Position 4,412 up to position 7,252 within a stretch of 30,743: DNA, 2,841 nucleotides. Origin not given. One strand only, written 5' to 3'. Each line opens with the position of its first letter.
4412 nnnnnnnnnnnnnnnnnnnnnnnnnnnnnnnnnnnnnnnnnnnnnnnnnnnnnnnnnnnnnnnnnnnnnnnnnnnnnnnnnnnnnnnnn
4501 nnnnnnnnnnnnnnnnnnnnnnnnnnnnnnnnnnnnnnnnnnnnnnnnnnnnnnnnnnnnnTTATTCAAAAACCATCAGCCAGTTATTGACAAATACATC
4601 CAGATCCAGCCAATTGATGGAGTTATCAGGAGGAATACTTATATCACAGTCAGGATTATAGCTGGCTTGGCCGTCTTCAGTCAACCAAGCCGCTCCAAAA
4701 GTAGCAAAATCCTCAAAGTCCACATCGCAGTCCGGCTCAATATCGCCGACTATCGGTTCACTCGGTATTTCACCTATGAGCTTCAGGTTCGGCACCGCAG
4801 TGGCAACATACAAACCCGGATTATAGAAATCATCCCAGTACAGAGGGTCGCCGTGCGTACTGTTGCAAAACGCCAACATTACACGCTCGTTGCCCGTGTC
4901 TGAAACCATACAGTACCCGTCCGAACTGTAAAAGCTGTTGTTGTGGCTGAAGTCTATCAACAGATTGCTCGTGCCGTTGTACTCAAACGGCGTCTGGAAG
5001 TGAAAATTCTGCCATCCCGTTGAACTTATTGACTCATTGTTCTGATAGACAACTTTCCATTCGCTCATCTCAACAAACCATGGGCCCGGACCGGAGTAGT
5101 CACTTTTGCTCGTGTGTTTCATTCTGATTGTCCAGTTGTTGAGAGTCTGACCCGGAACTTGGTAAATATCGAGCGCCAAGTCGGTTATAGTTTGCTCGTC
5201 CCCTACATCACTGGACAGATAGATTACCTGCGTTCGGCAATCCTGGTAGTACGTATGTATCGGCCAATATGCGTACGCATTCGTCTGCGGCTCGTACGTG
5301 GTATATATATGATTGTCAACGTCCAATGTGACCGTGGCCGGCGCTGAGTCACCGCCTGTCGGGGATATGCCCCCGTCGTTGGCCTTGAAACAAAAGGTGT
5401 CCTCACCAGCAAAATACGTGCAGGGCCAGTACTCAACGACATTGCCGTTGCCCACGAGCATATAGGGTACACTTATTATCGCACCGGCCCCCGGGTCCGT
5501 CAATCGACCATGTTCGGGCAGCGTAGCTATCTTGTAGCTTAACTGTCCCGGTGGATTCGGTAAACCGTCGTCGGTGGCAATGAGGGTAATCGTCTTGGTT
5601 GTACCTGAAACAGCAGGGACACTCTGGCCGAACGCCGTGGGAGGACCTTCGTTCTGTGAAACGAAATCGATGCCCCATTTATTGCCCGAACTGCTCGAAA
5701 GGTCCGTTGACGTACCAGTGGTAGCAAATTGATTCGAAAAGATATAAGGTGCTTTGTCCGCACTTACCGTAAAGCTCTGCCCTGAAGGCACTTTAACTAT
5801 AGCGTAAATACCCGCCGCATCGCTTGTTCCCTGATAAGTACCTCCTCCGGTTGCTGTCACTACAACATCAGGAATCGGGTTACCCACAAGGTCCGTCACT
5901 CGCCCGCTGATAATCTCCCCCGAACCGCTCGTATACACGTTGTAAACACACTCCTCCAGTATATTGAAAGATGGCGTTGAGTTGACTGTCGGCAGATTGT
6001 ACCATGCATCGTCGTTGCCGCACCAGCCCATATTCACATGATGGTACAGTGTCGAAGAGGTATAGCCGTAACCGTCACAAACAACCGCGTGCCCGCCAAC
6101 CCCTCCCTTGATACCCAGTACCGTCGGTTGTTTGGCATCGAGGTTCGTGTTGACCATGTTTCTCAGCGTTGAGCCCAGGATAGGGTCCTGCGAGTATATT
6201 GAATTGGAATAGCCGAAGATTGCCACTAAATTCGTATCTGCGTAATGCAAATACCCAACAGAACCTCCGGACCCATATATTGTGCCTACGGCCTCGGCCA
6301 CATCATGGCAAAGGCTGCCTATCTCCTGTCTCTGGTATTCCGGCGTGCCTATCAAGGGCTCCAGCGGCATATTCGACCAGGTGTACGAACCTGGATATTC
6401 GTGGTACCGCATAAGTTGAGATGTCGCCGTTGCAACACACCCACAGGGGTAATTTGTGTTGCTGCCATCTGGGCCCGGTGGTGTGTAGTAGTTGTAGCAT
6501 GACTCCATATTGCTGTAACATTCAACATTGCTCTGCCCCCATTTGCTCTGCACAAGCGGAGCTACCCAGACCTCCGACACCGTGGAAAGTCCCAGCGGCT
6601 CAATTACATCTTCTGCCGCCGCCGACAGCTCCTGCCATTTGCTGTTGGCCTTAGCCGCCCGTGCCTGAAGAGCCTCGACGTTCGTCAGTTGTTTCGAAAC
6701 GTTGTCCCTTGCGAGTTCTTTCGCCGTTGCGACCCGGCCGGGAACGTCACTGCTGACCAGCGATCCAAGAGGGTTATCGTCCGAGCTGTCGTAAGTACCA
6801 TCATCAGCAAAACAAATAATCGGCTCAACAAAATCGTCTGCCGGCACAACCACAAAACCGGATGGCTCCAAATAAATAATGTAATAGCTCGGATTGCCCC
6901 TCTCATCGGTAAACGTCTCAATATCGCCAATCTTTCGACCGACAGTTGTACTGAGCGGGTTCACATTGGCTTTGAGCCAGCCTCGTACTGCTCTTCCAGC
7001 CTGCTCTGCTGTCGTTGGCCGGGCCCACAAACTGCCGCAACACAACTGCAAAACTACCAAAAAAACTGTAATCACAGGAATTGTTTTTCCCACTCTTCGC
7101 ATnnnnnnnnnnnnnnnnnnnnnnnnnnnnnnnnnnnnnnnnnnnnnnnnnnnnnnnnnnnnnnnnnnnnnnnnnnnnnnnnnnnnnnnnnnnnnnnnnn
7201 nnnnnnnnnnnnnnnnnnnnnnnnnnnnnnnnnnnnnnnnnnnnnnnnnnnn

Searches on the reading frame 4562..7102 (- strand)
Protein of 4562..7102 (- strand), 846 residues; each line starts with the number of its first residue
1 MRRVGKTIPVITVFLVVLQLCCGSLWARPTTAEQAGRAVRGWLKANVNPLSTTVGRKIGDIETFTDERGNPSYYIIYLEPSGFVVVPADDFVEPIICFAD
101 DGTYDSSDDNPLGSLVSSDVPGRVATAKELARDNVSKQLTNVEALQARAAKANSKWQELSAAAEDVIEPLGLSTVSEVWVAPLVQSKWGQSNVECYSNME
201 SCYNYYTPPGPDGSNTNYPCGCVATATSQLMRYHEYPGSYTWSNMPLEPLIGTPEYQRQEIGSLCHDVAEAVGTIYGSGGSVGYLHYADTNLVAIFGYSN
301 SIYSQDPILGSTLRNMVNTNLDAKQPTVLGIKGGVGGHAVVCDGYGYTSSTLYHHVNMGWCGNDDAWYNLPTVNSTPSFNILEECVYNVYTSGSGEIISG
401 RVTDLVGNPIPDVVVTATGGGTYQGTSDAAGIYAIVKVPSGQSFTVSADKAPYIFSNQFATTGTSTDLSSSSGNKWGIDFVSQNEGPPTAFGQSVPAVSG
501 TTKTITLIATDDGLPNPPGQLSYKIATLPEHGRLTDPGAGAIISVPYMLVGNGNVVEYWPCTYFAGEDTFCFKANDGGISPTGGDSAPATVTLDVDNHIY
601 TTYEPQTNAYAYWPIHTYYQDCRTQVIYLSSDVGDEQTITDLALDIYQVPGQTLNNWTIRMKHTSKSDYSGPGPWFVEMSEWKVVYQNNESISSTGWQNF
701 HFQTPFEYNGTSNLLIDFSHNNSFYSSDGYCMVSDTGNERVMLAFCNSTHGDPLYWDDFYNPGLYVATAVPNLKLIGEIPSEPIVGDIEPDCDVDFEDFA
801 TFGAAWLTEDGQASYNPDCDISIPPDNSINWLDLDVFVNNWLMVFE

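Call 3: search_protein_families(library=pfam, proteins=[window:4562-7102:-], max_evalue=0.1)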
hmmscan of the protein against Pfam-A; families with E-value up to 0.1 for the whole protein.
window:4562-7102:- (846 aa): 4 families
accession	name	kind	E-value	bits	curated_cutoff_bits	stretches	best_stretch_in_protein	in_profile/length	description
PF01640.23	Peptidase_C10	-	1.2e-29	104.4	26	2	239-368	64-194/194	Peptidase C10 family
PF13734.11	Inhibitor_I69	-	1.9e-10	41.5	25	1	27-108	1-82/98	Spi protease inhibitor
PF13620.12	CarboxypepD_reg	-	1.2e-07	32.4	32.3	1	398-449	2-55/82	Carboxypeptidase regulatory-like domain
PF13715.12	CarbopepD_reg_2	-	0.042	14.3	32.2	1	398-443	1-47/88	CarboxypepD_reg-like domain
